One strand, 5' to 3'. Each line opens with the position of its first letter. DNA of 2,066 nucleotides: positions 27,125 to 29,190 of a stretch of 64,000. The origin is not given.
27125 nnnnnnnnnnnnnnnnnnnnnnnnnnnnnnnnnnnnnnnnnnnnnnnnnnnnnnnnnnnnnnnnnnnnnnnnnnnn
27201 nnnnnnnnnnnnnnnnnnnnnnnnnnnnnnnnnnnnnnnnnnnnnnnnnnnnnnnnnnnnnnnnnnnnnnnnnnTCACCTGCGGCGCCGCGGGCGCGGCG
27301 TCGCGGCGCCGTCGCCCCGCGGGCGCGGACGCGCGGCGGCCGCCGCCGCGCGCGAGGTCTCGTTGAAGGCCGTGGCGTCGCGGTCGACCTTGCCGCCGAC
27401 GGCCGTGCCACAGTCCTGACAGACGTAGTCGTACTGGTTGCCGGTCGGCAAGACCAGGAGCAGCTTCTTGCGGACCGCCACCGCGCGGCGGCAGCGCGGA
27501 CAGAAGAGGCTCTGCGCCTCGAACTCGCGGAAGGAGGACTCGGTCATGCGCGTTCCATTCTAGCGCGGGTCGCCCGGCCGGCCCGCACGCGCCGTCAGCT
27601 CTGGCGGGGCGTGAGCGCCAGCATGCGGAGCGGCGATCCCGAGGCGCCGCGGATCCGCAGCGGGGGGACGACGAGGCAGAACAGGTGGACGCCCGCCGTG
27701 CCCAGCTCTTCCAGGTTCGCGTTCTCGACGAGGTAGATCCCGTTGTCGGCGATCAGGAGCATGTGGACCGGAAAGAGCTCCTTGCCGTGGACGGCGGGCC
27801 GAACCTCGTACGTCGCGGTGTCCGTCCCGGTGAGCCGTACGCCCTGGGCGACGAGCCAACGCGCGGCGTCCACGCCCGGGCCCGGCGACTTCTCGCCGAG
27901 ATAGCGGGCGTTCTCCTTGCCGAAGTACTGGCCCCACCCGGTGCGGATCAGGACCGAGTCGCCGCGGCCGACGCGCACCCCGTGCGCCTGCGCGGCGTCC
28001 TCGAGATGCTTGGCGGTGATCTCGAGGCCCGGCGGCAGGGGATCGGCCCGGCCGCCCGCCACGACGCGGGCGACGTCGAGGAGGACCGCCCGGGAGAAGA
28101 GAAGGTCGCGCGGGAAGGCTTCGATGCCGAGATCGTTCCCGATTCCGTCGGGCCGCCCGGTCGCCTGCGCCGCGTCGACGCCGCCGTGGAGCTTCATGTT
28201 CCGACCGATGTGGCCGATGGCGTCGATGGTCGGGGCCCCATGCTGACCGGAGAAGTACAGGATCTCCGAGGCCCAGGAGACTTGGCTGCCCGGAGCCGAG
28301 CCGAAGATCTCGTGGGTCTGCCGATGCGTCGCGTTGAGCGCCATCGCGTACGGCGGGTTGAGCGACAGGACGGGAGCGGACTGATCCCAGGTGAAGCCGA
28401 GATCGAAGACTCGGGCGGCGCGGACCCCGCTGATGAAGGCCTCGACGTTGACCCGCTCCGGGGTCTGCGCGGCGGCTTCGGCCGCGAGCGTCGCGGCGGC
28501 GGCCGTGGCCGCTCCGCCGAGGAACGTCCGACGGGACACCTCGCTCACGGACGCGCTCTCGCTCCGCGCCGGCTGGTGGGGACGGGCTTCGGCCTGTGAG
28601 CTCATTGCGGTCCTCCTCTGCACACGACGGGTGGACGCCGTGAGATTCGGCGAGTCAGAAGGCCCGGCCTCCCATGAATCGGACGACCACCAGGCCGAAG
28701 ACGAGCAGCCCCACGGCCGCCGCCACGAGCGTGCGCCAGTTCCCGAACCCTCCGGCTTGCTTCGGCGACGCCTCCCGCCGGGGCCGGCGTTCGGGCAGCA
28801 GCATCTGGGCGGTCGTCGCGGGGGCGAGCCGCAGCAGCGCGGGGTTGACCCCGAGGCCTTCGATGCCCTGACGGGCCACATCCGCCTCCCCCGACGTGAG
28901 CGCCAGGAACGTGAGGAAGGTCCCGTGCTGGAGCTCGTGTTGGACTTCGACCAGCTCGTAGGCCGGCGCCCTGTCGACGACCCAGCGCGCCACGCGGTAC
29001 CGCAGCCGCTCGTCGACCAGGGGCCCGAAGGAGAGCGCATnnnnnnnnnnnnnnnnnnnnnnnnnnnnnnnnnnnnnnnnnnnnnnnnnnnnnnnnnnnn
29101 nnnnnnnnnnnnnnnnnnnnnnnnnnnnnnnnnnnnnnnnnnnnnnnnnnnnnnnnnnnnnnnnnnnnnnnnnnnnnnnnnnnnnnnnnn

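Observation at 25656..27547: Orphan SagB/ThcOx-type dehydrogenase coupled to a 90-aa four-cysteine zinc-ribbon ORF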

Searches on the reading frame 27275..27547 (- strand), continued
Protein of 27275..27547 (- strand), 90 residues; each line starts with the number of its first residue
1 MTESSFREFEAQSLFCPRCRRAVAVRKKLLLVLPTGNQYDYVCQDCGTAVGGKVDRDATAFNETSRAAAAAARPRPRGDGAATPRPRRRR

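Call 62: search_protein_families(library=ncbifam, proteins=[P0292, P0341, P0326, P0313, P0364, P0322, P0268], max_evalue=0.1)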
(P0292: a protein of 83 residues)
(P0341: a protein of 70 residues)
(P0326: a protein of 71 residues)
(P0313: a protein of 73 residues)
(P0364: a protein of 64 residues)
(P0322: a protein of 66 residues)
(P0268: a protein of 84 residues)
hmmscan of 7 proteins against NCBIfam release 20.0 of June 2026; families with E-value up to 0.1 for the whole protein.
P0292 (83 aa): 0 families

P0341 (70 aa): 1 family
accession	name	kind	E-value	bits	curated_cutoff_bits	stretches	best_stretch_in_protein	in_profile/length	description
NF003504.0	PRK05170.2-2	equivalog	0.028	14.5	150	1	36-59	13-36/104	YcgN family cysteine cluster protein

P0326 (71 aa): 6 families
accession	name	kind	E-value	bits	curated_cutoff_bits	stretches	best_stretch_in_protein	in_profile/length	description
NF001605.0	PRK00398.1-2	equivalog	0.00076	19.3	63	1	45-59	1-15/43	DNA-directed RNA polymerase subunit P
TIGR02605.1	CxxC_CxxC_SSSS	subfamily_domain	0.0025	17.8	31.3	0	44-55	4-15/52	FmdB family zinc ribbon protein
NF011481.0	PRK14890.1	equivalog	0.014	15.4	61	0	14-52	22-57/61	putative Zn-ribbon RNA-binding protein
NF001607.0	PRK00398.1-4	equivalog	0.018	14.8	89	0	46-60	10-22/53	DNA-directed RNA polymerase subunit P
NF041911.1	HVO_0649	equivalog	0.063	13.2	70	0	14-27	18-31/65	HVO_0649 family zinc finger protein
NF041909.1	HVO_2753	equivalog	0.07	13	80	0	44-57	8-21/59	HVO_2753 family zinc finger protein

P0313 (73 aa): 7 families
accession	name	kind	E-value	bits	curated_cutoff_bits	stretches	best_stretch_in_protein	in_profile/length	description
TIGR02605.1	CxxC_CxxC_SSSS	subfamily_domain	0.00011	22.2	31.3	0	46-58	3-15/52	FmdB family zinc ribbon protein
NF045635.1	isoglutsynth_MurT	equivalog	0.0064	15.4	800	1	13-56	194-232/447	lipid II isoglutaminyl synthase subunit MurT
NF048018.1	IS256_N_4Cys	domain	0.0073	16.9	27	1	48-57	21-30/31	transposase-like zinc-binding domain-containing protein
NF050000.1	IS1_IS1595_Zn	domain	0.0097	16.4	28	0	48-57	21-30/34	IS1/IS1595 family N-terminal zinc-binding domain-containing protein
NF045645.1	DVU_1557_fam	equivalog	0.025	14.7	60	0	16-30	25-39/60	DVU_1557 family redox protein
TIGR03655.1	anti_R_Lar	subfamily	0.033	14.5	39.6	0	24-66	4-46/55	Lar family restriction alleviation protein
NF047912.1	ECs_2282_CxxC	subfamily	0.039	13.9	37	0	21-58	2-36/60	ECs_2282 family putative zinc-binding protein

P0364 (64 aa): 5 families
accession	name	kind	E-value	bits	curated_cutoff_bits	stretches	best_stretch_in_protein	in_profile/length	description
TIGR02605.1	CxxC_CxxC_SSSS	subfamily_domain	7.4e-05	22.7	31.3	1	36-57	3-24/52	FmdB family zinc ribbon protein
NF045645.1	DVU_1557_fam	equivalog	0.0042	17.2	60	0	6-27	25-45/60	DVU_1557 family redox protein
NF053765.1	AntSigFFinGp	equivalog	0.039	14.4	95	0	38-56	4-22/76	anti-sigma-F factor Fin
TIGR04104.1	cxxc_20_cxxc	subfamily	0.061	13.7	45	1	13-48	2-35/93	TIGR04104 family putative zinc finger protein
NF011481.0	PRK14890.1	equivalog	0.065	13.3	61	0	9-45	25-57/61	putative Zn-ribbon RNA-binding protein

P0322 (66 aa): 2 families
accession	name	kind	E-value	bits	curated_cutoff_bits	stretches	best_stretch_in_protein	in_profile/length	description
TIGR02605.1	CxxC_CxxC_SSSS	subfamily_domain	0.011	15.7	31.3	0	39-48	4-13/52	FmdB family zinc ribbon protein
NF041197.2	CxxC_Se_CxxC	equivalog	0.025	14.7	40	1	10-26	15-31/53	dual CXXC motif small (seleno)protein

P0268 (84 aa): 1 family
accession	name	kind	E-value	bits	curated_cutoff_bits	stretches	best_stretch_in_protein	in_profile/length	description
TIGR02419.1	C4_traR_proteo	subfamily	0.098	13.2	59.7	0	7-46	9-49/64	phage/conjugal plasmid C-4 type zinc finger protein, TraR family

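Call 68: search_solved_structures(query=A4, max_evalue=1, show_alignments=2)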
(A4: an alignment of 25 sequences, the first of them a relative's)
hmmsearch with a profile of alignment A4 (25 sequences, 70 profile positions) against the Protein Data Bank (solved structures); distinct sequences matched with E-value up to 1: 20.
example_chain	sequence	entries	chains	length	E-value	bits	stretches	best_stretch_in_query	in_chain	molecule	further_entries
2i13_A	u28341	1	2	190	0.025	17.3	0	43-64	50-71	Aart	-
5h65_A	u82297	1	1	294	0.036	16.8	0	11-27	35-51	Protection of telomeres protein 1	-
7s1u_A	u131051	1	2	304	0.039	16.7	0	11-27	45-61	Protection of telomeres protein 1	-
5un7_A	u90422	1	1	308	0.04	16.7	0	11-27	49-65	Protection of telomeres protein 1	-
7s1o_A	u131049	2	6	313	0.04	16.7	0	11-27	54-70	Protection of telomeres protein 1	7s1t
7qxb_P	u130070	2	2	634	0.22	14.4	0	11-27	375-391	Protection of telomeres protein 1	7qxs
8soj_D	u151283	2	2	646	0.23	14.3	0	11-27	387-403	Protection of telomeres protein 1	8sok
2ijy_A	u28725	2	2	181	0.24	14.2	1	15-42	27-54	Thiol:disulfide interchange protein dsbA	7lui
1bed_A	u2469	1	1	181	0.24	14.2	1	15-42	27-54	DSBA OXIDOREDUCTASE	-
4dvc_A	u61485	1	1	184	0.24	14.2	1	15-42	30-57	Thiol:disulfide interchange protein DsbA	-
5msl_A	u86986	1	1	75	0.33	13.8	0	42-57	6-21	Anti-sigma-F factor Fin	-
1mey_C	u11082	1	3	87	0.46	13.3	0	43-64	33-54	CONSENSUS ZINC FINGER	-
8ou9_A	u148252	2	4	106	0.82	12.5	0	43-55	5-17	Cereblon isoform 4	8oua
8ou6_A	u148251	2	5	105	0.83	12.5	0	43-55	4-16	Cereblon isoform 4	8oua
7ps9_A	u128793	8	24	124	0.85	12.5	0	43-55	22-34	Cereblon isoform 4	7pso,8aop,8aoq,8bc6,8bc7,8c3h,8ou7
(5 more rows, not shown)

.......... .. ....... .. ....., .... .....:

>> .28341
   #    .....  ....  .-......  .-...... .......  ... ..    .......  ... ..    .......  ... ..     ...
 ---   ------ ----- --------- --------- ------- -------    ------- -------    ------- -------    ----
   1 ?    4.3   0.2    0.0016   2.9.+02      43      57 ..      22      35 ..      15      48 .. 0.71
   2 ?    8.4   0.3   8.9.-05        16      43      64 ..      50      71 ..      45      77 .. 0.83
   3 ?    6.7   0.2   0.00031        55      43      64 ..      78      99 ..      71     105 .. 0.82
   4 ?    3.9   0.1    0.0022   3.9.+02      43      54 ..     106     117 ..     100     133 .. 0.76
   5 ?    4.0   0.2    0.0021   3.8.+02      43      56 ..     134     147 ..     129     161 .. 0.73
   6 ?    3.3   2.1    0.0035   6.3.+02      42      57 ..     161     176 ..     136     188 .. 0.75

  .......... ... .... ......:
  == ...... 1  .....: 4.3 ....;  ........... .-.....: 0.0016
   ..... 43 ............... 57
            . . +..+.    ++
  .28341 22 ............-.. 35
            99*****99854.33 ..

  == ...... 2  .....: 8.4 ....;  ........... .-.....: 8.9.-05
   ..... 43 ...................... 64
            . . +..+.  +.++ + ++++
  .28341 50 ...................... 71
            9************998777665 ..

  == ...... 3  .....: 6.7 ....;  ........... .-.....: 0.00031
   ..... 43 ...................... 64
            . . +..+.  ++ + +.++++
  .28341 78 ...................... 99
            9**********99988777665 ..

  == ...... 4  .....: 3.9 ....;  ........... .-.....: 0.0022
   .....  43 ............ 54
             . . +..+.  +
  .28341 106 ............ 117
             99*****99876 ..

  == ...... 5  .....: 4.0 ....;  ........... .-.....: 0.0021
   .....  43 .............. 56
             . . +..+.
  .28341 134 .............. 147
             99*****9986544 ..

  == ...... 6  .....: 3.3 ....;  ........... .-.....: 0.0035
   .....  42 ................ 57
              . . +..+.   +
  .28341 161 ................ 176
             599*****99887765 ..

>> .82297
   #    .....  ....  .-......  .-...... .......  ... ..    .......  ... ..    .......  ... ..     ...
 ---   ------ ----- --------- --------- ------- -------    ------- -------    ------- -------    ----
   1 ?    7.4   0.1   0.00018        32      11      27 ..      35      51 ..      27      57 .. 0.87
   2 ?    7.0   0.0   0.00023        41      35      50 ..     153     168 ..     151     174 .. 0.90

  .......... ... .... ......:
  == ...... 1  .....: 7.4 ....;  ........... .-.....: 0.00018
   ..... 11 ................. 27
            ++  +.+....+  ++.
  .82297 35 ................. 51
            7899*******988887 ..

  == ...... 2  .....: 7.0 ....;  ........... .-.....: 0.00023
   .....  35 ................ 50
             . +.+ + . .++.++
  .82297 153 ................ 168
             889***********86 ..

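Call 72: search_protein_families(library=pfam, alignment_id=A4, max_evalue=0.01)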
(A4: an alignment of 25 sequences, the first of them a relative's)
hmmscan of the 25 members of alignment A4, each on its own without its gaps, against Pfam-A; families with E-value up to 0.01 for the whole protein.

A. member 1, P0341 (70 aa): 0 families

B. families by the number of members that match (of 25 scanned): 27 families (the first 25 are shown)
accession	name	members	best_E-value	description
PF09723.15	Zn_ribbon_8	10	5.3e-05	Zinc ribbon domain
PF18439.7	zf_UBZ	5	7.4e-05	Ubiquitin-Binding Zinc Finger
PF25164.1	CoiA_N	4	0.00018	Competence protein CoiA, N-terminal domain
PF17283.8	Zn_ribbon_SprT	4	0.00029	SprT-like zinc ribbon domain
PF24441.1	DUF7560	4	0.0022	Family of unknown function (DUF7560)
PF10601.15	zf-LITAF-like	4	0.0025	LITAF-like zinc ribbon domain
PF22747.2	Zn_ribbon_DUF2089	3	6.5e-05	DUF2089 zinc ribbon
PF08271.17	Zn_Ribbon_TF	3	0.00021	TFIIB zinc-binding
PF13248.11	Zn_ribbon_3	3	0.00062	zinc-ribbon domain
PF12773.13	DZR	3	0.002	Double zinc ribbon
PF14353.12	CpXC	3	0.0038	CpXC protein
PF14205.11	Cys_rich_KTR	2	0.0011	Cysteine-rich KTR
PF07754.17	HVO_2753_ZBP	2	0.002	Small zinc finger protein HVO_2753-like, Zn-binding pocket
PF13240.11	Zn_Ribbon_1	2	0.0022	zinc-ribbon domain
PF08792.16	A2L_zn_ribbon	1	0.0003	A2L zinc ribbon domain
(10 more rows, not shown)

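Call 73: find_encoding_contigs(protein=P0141, flank=3500, max_places=1)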
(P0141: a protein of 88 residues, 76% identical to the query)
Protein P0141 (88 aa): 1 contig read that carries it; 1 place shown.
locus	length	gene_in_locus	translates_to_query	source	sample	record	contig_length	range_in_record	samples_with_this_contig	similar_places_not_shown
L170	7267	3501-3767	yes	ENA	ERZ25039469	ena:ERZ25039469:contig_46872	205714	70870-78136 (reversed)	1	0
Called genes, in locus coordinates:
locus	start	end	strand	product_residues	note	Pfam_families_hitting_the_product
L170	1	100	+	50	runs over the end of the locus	-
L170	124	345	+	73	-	-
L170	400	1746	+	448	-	PF00202:Aminotran_3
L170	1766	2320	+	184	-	PF13240:Zn_Ribbon_1 (weak)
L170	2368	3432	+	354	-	PF04199:Cyclase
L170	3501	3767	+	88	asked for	-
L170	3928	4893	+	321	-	PF00881:Nitroreductase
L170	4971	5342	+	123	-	-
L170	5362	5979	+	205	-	PF00174:Oxidored_molyb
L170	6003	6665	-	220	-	PF00702:Hydrolase, PF13419:HAD_2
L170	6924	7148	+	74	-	-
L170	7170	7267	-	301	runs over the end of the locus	PF00768:Peptidase_S11, PF13354:Beta-lactamase2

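Call 74: find_encoding_contigs(protein=P0174, flank=3500, max_places=1)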
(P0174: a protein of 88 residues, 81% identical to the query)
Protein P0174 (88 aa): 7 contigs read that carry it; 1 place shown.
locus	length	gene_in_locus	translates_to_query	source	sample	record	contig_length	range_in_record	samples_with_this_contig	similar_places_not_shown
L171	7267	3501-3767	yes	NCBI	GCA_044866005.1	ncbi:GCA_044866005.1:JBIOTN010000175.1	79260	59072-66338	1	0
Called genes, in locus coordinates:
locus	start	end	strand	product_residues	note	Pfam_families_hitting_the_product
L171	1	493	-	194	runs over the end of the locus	-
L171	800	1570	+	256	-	-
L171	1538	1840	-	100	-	-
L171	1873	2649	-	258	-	PF05721:PhyH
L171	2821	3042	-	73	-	PF13441:Gly-zipper_YMGG (weak), PF13488:Gly-zipper_Omp (faint)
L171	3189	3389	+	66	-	-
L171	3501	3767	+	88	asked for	-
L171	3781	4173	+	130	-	PF01842:ACT, PF13291:ACT_4 (faint), PF13840:ACT_7 (faint), PF19571:ACT_8, PF22629:ACT_AHAS_ss, PF22468:ACT_9 (faint)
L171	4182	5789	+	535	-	PF00881:Nitroreductase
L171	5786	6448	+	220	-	PF10604:Polyketide_cyc2, PF03364:Polyketide_cyc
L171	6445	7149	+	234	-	PF00535:Glycos_transf_2, PF13641:Glyco_tranf_2_3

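Call 75: find_encoding_contigs(protein=P0185, flank=3500, max_places=1)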
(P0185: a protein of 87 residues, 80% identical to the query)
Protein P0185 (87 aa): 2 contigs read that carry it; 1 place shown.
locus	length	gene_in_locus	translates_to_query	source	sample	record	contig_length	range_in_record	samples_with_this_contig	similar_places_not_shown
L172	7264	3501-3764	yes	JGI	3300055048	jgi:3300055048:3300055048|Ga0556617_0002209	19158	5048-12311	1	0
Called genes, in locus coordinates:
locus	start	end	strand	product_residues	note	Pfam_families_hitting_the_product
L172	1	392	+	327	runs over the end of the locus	PF13641:Glyco_tranf_2_3, PF00535:Glycos_transf_2, PF10111:Glyco_tranf_2_2 (faint)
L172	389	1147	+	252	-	PF00657:Lipase_GDSL, PF13472:Lipase_GDSL_2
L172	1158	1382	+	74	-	-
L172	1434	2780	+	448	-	PF00202:Aminotran_3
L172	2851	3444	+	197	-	PF13240:Zn_Ribbon_1 (weak)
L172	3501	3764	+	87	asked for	-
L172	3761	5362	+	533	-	PF00881:Nitroreductase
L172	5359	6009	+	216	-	PF10604:Polyketide_cyc2 (weak), PF03364:Polyketide_cyc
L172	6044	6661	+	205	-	PF00174:Oxidored_molyb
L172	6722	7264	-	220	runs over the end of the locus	PF00702:Hydrolase, PF13419:HAD_2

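Call 78: search_protein_families(library=ncbifam, proteins=[L172:5359-6009:+, L172:6044-6661:+, L171:3781-4173:+, L150:611-1252:-], max_evalue=0.00001)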
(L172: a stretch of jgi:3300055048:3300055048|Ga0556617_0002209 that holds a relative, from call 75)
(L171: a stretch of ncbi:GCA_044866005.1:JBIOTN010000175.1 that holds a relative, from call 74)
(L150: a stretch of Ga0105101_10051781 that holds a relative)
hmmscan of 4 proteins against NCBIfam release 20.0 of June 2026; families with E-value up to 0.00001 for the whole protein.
L172:5359-6009:+ (216 aa): 0 families

L172:6044-6661:+ (205 aa): 4 families
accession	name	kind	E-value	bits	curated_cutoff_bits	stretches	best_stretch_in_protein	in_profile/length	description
NF003767.0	PRK05363.1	equivalog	4.9e-16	58.9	207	1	31-173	98-257/320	protein-methionine-sulfoxide reductase catalytic subunit MsrP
TIGR04555.1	sulfite_DH_soxC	equivalog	1.9e-13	50.2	420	1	77-161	169-254/408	sulfite dehydrogenase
NF052245.1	SorA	equivalog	1.3e-11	43.9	600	1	76-178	152-262/396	SorA family sulfite dehydrogenase catalytic subunit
NF052247.1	SorT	equivalog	1.6e-06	27.2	570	1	112-178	195-259/387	SorT family sulfite dehydrogenase catalytic subunit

L171:3781-4173:+ (130 aa): 5 families
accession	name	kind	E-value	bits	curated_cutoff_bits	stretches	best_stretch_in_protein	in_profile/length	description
NF006352.0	PRK08577.1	equivalog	4.6e-11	42.9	140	0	6-56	58-109/136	hypothetical protein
TIGR01327.1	PGDH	equivalog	1.4e-07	30.7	454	0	2-57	449-505/525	phosphoglycerate dehydrogenase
TIGR00656.1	asp_kin_monofn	equivalog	2.2e-07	30.2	402.25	0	9-66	274-327/407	aspartate kinase, monofunctional class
NF003361.0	PRK04435.1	equivalog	3.8e-06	26.8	131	0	4-53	70-119/148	ACT domain-containing protein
NF005600.0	PRK07334.1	equivalog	4e-06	25.7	496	0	3-35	330-362/408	threonine ammonia-lyase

L150:611-1252:- (214 aa): 8 families
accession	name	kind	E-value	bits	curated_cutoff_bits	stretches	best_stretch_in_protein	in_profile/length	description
TIGR03081.1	metmalonyl_epim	equivalog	1.1e-49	168.3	114.95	1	85-212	1-129/129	methylmalonyl-CoA epimerase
NF050075.1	SMU1112c_YaeR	equivalog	2.2e-12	47.3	140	1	83-181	1-97/125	SMU1112c/YaeR family gloxylase I-like metalloprotein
TIGR00068.2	glyox_I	equivalog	1.5e-11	44.4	120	1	86-212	2-139/143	lactoylglutathione lyase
TIGR01263.1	4HPPD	equivalog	2.6e-10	40.4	277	1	81-185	154-266/353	4-hydroxyphenylpyruvate dioxygenase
NF050074.1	glyox_I_GloA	exception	2.1e-09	37.6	165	1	87-209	3-118/121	lactoylglutathione lyase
NF007629.0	PRK10291.1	equivalog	9.1e-08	32.1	246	1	88-211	5-124/135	lactoylglutathione lyase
TIGR03645.1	glyox_marine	hypoth_equivalog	3.8e-07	30.2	262.05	0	85-125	4-45/162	lactoylglutathione lyase family protein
TIGR03211.1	catechol_2_3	equivalog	8.1e-06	25.3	320.2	0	83-203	2-111/303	catechol 2,3-dioxygenase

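Call 79: find_encoding_contigs(protein=P0240, flank=3000, max_places=3)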
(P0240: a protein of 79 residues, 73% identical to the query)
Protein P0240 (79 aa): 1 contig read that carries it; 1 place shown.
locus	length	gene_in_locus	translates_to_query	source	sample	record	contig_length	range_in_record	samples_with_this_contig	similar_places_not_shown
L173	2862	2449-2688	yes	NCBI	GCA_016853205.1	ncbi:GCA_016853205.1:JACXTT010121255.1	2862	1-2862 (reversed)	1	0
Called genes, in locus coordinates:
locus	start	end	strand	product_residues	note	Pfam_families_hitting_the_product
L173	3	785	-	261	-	?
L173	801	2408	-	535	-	PF21563:Mcp40H-20_sensor (weak), PF00672:HAMP, PF00211:Guanylate_cyc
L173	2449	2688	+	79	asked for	PF26408:DUF8106 (faint)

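Call 80: find_encoding_contigs(protein=P0237, flank=3000, max_places=3)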
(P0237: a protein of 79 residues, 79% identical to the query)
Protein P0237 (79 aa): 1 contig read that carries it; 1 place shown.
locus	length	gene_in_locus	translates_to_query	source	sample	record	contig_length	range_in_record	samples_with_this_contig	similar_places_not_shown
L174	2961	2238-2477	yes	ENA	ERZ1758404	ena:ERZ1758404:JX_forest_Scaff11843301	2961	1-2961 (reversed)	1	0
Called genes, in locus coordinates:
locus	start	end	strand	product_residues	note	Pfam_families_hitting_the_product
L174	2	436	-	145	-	?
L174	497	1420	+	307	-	PF00296:Bac_luciferase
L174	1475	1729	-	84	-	PF07076:DUF1344, PF11604:CusF_Ec (faint), PF18914:DUF5666 (faint)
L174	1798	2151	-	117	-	-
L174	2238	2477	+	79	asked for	PF26408:DUF8106 (weak)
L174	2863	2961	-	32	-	?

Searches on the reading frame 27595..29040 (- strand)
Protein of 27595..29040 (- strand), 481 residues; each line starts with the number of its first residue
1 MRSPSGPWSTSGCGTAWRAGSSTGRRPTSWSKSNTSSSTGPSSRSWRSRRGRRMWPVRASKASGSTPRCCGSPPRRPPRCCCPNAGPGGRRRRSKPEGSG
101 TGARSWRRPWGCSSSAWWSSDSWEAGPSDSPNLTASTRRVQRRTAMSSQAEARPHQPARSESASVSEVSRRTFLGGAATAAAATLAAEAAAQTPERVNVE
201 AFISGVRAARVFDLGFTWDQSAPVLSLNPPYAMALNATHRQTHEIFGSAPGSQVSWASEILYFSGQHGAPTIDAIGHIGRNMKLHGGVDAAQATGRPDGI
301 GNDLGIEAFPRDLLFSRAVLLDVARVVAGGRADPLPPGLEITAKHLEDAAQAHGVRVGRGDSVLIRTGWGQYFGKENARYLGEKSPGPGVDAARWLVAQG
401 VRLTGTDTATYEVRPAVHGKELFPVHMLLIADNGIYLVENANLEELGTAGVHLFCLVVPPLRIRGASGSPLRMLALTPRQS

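Call 3: search_protein_families(library=pfam, proteins=[window:27595-29040:-], max_evalue=0.01)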
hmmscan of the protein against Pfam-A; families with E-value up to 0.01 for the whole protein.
window:27595-29040:- (481 aa): 2 families
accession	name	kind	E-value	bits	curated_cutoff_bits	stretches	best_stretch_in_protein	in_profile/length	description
PF04199.19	Cyclase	-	1.8e-23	83.8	23.1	1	213-412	2-141/142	Putative cyclase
PF10518.14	TAT_signal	-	0.0025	18.1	22.7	1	168-187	2-21/21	TAT (twin-arginine translocation) pathway signal sequence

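Call 4: search_protein_families(library=ncbifam, proteins=[window:27595-29040:-], max_evalue=0.01)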
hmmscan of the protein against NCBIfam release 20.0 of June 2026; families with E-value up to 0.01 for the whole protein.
window:27595-29040:- (481 aa): 1 family
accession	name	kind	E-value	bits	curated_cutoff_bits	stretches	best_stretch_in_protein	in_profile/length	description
TIGR03035.1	trp_arylform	equivalog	0.00039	20.5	223.05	1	376-473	112-201/206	arylformamidase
